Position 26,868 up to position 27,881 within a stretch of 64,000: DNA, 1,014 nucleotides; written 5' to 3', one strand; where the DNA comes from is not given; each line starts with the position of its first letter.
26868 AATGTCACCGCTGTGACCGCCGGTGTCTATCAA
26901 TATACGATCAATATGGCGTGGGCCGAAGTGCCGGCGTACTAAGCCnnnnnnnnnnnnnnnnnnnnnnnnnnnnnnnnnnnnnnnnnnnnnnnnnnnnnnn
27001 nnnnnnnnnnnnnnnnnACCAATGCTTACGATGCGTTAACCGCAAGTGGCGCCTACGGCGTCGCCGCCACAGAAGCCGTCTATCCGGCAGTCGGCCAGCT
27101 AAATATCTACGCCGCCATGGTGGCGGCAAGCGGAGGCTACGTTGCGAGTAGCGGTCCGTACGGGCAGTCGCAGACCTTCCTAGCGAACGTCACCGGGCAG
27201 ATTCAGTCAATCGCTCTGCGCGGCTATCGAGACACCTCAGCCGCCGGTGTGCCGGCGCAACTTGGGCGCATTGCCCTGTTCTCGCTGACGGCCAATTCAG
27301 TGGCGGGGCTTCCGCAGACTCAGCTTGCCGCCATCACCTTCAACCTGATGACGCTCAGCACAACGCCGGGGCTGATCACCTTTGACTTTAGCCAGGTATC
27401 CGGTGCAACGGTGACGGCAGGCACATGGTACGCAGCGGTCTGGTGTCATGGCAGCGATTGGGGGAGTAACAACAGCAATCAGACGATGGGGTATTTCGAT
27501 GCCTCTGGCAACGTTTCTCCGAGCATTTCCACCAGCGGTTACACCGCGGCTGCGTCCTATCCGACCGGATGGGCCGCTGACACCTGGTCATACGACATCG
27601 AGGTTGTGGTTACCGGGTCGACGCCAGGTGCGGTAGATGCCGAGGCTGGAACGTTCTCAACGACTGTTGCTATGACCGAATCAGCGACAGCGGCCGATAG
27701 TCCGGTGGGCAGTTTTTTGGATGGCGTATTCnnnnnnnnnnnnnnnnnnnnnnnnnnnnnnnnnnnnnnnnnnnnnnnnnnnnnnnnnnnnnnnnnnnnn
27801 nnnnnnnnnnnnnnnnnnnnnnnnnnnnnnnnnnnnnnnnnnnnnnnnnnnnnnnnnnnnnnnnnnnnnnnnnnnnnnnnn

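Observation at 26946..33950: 2334-aa multi-domain ORF embedded in the head-morphogenesis block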

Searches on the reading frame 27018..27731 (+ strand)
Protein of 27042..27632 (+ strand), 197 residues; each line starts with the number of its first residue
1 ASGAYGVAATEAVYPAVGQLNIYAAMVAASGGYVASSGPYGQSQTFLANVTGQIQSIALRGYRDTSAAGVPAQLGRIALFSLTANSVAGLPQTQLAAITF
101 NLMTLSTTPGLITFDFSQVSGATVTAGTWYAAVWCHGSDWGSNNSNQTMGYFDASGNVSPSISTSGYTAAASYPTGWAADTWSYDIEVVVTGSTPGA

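Call 27: search_solved_structures(query=A2, max_evalue=10)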
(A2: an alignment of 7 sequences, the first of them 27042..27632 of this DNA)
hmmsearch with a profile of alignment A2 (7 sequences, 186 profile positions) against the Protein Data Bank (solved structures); distinct sequences matched with E-value up to 10: 3.
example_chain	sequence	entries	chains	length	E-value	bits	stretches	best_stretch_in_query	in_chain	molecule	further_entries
9s60_B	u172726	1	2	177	0.099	15.2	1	22-71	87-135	DARPin 4m3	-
2bgo_A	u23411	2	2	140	0.53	12.9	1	85-148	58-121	ENDO-B1,4-MANNANASE 5C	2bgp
7n8v_A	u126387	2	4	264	0.74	12.4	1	107-169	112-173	ERI1 exoribonuclease 2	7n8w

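Call 28: search_protein_families(library=pfam, alignment_id=A2, max_evalue=10)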
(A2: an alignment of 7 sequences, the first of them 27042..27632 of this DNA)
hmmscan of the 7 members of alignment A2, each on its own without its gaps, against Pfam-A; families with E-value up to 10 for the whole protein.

A. member 1, window:27042-27632:+ (197 aa): 0 families

B. families by the number of members that match (of 7 scanned): 1 family
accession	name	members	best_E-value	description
PF24491.1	DUF7586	1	0.4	Domain of unknown function (DUF7586)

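Call 35: search_protein_representatives(alignment_id=A2)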
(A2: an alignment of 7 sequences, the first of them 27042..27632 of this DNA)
Query: 7 sequences, 186 profile positions. Proteins with E-value up to 0.001 (for the whole library): 130; up to 1e-10: 19; up to 1e-30: 13. The best 130 are listed.
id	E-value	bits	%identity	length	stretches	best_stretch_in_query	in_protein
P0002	2.1e-237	796.7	-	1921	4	1-186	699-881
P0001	3.6e-183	619.8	-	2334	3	3-186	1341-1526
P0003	1.7e-113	392.7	-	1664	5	20-173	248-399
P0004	6.2e-110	381.1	-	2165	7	30-152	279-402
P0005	1.5e-107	373.4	-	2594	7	30-172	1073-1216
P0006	9.1e-93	325.1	-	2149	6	31-143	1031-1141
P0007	1.8e-74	265.4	-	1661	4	29-174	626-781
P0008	4.1e-73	261.1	-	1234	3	23-174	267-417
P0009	5.6e-61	221.5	-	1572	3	26-142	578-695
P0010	1.5e-49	184.3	-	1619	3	31-142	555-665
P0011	6.6e-43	162.6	-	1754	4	22-150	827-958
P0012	1.1e-42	161.8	-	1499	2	25-177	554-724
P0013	4.1e-40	153.5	-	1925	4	37-176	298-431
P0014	5.8e-23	97.6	-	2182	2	23-154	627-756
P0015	1.6e-21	92.8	-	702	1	18-152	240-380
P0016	3.1e-18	82.1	-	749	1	20-148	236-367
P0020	1.1e-07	47.7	-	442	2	37-182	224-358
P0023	3.1e-07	46.2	-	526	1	31-141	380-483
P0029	1.4e-06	44.1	-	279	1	30-173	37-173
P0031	1.6e-06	43.9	-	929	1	30-185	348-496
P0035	5.9e-06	42.1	-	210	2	26-170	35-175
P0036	6.0e-06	42.1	-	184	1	37-132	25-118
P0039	1.0e-05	41.3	-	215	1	34-166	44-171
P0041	2.3e-05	40.2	-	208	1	38-171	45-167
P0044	2.4e-05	40.1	-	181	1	17-173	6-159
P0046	2.8e-05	39.9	-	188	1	31-174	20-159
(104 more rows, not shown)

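Call 41: search_protein_families(library=pfam, proteins=[P0003, P0004, P0005, P0013, P0015, P0016], max_evalue=0.01)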
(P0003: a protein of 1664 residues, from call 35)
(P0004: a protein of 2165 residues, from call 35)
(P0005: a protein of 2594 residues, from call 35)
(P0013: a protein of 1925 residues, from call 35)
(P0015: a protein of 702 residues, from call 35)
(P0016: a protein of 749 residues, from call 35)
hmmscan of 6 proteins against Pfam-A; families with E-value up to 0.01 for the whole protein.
P0003 (1664 aa): 0 families

P0004 (2165 aa): 0 families

P0005 (2594 aa): 0 families

P0013 (1925 aa): 0 families

P0015 (702 aa): 0 families

P0016 (749 aa): 0 families

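Call 42: search_protein_families(library=phrogs, proteins=[P0003, P0004, P0005, P0013, P0015, P0016], max_evalue=0.001)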
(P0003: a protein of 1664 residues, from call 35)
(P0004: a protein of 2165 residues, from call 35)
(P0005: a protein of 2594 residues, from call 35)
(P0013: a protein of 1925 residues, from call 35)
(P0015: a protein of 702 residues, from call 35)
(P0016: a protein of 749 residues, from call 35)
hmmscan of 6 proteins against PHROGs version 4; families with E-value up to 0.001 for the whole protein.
P0003 (1664 aa): 0 families

P0004 (2165 aa): 0 families

P0005 (2594 aa): 0 families

P0013 (1925 aa): 0 families

P0015 (702 aa): 0 families

P0016 (749 aa): 0 families

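Call 43: find_encoding_contigs(protein=P0016, flank=10000, max_places=3)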
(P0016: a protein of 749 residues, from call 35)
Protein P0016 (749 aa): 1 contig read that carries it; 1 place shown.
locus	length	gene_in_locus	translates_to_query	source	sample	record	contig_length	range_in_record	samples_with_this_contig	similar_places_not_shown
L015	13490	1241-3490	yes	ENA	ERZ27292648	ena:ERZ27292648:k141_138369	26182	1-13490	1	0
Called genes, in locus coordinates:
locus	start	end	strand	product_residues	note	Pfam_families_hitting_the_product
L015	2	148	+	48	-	?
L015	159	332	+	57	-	-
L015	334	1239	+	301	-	-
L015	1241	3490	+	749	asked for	-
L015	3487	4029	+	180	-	-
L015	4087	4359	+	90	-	-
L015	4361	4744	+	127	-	PF19174:DUF5856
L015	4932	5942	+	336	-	-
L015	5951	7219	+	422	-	PF13252:Phage_capsid_3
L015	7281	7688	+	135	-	-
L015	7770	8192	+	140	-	-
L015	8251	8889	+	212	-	PF24175:SU10_adaptor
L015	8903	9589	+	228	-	PF24175:SU10_adaptor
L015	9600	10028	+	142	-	PF23140:Gp80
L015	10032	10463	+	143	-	PF23140:Gp80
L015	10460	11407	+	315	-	-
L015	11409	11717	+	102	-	PF23148:Gp77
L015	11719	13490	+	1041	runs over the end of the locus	PF13884:Peptidase_S74 (weak)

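Call 44: find_encoding_contigs(protein=P0003, flank=10000, max_places=3)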
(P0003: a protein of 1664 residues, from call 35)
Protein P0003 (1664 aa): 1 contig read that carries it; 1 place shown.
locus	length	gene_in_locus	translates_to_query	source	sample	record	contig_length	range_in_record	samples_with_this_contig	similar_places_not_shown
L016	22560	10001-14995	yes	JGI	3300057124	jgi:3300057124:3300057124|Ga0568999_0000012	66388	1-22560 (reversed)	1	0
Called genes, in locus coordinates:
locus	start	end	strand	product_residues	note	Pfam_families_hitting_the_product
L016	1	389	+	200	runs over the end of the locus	-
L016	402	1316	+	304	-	PF25209:Phage_capsid_4, PF10124:Mu-like_gpT (weak)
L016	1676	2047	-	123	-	-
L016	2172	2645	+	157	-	-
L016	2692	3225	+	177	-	PF12195:End_beta_barrel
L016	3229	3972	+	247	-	-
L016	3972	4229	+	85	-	PF19846:DUF6321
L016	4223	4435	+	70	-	-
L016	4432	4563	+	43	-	-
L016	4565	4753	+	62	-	-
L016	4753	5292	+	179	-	-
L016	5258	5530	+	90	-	-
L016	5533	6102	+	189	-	-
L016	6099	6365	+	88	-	-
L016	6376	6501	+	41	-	-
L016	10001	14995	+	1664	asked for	-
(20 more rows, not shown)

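Call 45: search_protein_families(library=pfam, proteins=[P0029, P0044, P0035, P0036, P0039, P0041, P0046, P0020, P0023, P0031], max_evalue=0.1)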
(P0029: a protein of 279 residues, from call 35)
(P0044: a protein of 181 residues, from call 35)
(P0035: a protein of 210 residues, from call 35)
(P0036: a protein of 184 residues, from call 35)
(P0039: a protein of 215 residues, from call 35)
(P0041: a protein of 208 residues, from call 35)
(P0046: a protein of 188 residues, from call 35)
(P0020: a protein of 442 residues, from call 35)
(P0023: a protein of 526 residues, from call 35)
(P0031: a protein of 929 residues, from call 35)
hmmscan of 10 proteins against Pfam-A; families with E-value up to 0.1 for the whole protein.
P0029 (279 aa): 1 family
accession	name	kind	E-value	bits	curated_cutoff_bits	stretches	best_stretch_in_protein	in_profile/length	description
PF18370.7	RGI_lyase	-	0.0025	18.6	27.8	1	193-230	8-44/86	Rhamnogalacturonan I lyases beta-sheet domain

P0044 (181 aa): 1 family
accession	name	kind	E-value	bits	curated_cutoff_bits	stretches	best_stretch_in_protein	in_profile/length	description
PF13313.11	DUF4082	-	0.00043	20.7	28.4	1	19-127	9-104/143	Domain of unknown function (DUF4082)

P0035 (210 aa): 1 family
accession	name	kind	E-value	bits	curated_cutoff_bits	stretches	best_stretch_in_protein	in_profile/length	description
PF07589.16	PEP-CTERM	-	0.00026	21.4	20.7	1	183-207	2-24/24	PEP-CTERM motif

P0036 (184 aa): 0 families

P0039 (215 aa): 1 family
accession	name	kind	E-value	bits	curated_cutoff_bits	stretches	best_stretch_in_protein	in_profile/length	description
PF07589.16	PEP-CTERM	-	0.00076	19.9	20.7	1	188-208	2-23/24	PEP-CTERM motif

P0041 (208 aa): 1 family
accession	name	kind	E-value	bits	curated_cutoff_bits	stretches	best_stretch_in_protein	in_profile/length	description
PF07589.16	PEP-CTERM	-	0.0051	17.3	20.7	1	183-204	2-22/24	PEP-CTERM motif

P0046 (188 aa): 0 families

P0020 (442 aa): 0 families

P0023 (526 aa): 1 family
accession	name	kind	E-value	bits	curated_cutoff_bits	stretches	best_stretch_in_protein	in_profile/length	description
PF07588.17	DUF1554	-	0.00015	22.1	27.5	1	290-331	92-132/136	Protein of unknown function (DUF1554)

P0031 (929 aa): 0 families

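Call 46: search_protein_families(library=ncbifam, proteins=[window:27042-27632:+, P0029, P0044, P0035, P0036, P0039, P0041, P0046], max_evalue=1)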
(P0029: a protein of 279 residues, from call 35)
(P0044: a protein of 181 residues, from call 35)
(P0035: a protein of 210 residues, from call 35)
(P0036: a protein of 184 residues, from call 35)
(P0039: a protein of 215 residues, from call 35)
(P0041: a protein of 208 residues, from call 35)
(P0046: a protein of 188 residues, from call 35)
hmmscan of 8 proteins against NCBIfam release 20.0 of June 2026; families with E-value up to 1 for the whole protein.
window:27042-27632:+ (197 aa): 0 families

P0029 (279 aa): 0 families

P0044 (181 aa): 2 families
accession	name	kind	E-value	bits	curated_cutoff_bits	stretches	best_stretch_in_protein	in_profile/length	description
NF041539.1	choice_anch_R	domain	1.1e-05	25.4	30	1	37-156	32-139/155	choice-of-anchor R domain-containing protein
NF041766.1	choice_anch_U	domain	0.19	12.6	32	1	84-135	15-71/92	choice-of-anchor U domain-containing protein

P0035 (210 aa): 2 families
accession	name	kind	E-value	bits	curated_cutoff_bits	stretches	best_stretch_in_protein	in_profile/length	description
NF038129.1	PEP_NF038129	equivalog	0.002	18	65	1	111-206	98-194/194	NF038129 family PEP-CTERM protein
NF038125.1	PEP_CTERM_THxN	subfamily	0.063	12.8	85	1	82-206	126-246/246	THxN family PEP-CTERM protein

P0036 (184 aa): 1 family
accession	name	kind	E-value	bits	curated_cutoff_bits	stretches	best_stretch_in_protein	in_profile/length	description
NF041539.1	choice_anch_R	domain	8.1e-05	22.6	30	1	28-142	22-127/155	choice-of-anchor R domain-containing protein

P0039 (215 aa): 5 families
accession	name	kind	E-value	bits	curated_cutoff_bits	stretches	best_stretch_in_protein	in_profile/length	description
TIGR02595.1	PEP_CTERM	domain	0.00069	20.3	16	1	188-209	1-22/24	PEP-CTERM sorting domain-containing protein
NF038120.1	PEP_CTERM_QFxxD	subfamily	0.011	15.6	80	1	187-209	192-214/215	NF038120 family PEP-CTERM protein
NF038118.1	PEP_CTERM_CCXG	equivalog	0.048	13.3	90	1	184-208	174-196/199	CCXG family PEP-CTERM protein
NF041927.1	Xrt_dep_XDP1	equivalog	0.13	12.2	125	1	187-208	218-240/242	exosortase-dependent surface protein XDP1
NF033554.9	floc_PepA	equivalog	0.77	9.5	80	0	116-208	175-257/261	flocculation-associated PEP-CTERM protein PepA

P0041 (208 aa): 1 family
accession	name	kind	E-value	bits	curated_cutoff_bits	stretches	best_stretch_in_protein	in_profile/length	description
NF038129.1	PEP_NF038129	equivalog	0.15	11.9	65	1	174-204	163-192/194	NF038129 family PEP-CTERM protein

P0046 (188 aa): 0 families

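Call 51: find_encoding_contigs(protein=P0005, flank=10000, max_places=2)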
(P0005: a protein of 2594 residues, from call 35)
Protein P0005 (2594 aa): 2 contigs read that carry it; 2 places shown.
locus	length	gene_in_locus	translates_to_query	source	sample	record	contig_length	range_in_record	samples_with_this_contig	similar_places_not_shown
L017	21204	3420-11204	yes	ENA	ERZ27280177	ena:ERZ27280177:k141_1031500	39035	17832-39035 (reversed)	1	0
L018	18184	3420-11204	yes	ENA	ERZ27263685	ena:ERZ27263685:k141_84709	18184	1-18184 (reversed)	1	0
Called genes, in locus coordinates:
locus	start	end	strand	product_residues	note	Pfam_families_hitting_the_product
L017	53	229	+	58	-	-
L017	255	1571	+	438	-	-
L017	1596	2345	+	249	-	-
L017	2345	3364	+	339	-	-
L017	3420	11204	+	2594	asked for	-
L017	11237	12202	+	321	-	PF26809:Phage_T4_gp13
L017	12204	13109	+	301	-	PF11649:T4_neck-protein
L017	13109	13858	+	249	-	PF16724:T4-gp15_tss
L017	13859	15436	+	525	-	PF03237:Terminase_6N, PF17289:Terminase_6C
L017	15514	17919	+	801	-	PF04984:Phage_sheath_1, PF17482:Phage_sheath_1C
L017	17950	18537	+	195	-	PF23849:Phage_TTP_2, PF06841:Phage_T4_gp19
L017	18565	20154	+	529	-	PF07230:Portal_T4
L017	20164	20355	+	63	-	-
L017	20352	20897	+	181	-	-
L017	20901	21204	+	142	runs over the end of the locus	-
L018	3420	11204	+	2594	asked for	-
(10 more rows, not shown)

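Call 52: find_encoding_contigs(protein=P0013, flank=10000, max_places=2)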
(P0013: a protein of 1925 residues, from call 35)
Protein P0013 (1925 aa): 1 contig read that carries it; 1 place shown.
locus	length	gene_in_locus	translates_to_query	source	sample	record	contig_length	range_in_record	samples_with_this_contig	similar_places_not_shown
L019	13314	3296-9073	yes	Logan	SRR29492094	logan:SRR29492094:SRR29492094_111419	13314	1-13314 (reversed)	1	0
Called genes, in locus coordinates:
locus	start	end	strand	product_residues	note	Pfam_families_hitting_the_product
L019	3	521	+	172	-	?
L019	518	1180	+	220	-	PF24175:SU10_adaptor (weak)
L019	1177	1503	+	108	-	-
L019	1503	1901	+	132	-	PF23140:Gp80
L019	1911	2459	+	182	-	-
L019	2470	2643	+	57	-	-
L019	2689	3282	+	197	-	-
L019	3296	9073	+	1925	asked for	-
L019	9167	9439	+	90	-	PF19174:DUF5856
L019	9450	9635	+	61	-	-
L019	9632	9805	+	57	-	-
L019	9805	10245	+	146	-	PF11351:GTA_holin_3TM (weak)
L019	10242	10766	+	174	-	PF05838:Glyco_hydro_108, PF09374:PG_binding_3 (weak)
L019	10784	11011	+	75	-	-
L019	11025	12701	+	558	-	-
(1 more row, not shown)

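Call 58: predict_structure(alignment_id=A3)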
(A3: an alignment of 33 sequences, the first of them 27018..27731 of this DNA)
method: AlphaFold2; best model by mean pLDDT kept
length: 238 residues; sequences in the alignment: 33
mean_pLDDT: 67.4   pTM: 0.64
mean pLDDT of the five models: 67.4, 66.9, 66.8, 65.6, 63.7
residues with pLDDT >= 90: 58; 70-90: 64; 50-70: 34; < 50: 82
segments of 3 or more residues with pLDDT < 50: 1-4, 13-41, 161-173, 204-238
pLDDT, mean of each block of 10 residues (from residue 1): 53 44 36 28 66 88 90 81 94 89 96 89 96 92 85 69 39 54 72 78 48 38 44 43
secondary structure, 60 per line:
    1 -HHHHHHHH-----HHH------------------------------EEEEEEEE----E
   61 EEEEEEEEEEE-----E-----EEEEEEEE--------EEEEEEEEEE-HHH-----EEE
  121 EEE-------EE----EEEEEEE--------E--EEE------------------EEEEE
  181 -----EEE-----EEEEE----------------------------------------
elements in order: H2-9 E48-55 E60-71 E83-90 E99-108 E118-123 E137-143 E155-157 E176-180 E186-188 E194-198

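Call 63: search_solved_structures(query=P0009, max_evalue=1)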
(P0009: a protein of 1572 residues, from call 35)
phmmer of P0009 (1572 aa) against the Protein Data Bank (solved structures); distinct sequences matched with E-value up to 1: 0.
